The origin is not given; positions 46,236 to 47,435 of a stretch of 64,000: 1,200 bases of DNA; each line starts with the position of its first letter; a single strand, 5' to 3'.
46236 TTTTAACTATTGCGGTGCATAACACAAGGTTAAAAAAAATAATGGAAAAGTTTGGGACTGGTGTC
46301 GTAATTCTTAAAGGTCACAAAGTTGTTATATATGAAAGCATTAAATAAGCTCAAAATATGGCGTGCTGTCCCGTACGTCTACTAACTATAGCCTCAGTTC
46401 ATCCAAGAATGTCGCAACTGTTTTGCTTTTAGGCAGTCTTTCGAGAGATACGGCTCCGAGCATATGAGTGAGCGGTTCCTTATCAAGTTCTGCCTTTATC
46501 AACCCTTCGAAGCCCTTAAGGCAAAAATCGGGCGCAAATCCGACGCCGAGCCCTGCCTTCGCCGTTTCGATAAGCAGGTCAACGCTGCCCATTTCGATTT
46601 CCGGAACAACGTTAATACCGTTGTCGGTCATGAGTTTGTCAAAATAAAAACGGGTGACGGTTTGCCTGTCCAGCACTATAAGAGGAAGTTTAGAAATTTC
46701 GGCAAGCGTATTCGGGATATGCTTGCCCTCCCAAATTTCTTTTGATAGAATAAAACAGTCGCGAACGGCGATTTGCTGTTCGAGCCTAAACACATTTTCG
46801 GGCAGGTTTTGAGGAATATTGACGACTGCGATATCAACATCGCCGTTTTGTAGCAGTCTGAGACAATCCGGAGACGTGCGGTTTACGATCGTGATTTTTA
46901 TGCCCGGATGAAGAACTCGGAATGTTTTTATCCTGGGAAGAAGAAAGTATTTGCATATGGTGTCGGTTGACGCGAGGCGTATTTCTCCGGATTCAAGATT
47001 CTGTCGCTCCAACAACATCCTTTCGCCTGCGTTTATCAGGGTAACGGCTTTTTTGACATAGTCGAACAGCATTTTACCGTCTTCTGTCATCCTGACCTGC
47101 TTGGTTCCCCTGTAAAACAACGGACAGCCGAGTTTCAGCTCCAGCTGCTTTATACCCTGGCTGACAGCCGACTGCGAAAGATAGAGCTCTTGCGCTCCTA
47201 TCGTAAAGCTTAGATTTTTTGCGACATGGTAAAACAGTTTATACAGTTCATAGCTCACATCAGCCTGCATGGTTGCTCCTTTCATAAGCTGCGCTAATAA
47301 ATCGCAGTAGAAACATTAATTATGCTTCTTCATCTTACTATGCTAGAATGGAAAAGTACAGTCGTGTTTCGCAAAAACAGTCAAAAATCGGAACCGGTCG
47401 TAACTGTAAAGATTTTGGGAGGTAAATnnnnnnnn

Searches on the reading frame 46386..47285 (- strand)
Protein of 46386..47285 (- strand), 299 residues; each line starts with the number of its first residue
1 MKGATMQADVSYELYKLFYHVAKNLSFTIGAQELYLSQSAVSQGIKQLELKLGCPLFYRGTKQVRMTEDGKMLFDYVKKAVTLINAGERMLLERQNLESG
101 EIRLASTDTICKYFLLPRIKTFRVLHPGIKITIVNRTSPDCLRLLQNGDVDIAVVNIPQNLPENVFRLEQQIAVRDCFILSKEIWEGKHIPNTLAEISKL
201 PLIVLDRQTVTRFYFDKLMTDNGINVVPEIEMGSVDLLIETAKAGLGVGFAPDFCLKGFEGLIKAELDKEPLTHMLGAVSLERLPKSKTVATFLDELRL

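Call 44: search_protein_families(library=pfam, proteins=[window:46386-47285:-], max_evalue=0.001)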
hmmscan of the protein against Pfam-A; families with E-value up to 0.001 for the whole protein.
window:46386-47285:- (299 aa): 3 families
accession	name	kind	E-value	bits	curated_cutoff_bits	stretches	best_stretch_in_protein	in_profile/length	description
PF03466.25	LysR_substrate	-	6.1e-32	111.1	28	1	96-298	2-205/209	LysR substrate binding domain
PF00126.33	HTH_1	-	2.7e-18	66.1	26.6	1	14-71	3-60/60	Bacterial regulatory helix-turn-helix protein, lysR family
PF12849.12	PBP_like_2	-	0.00029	21.1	27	1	104-160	13-69/267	PBP superfamily domain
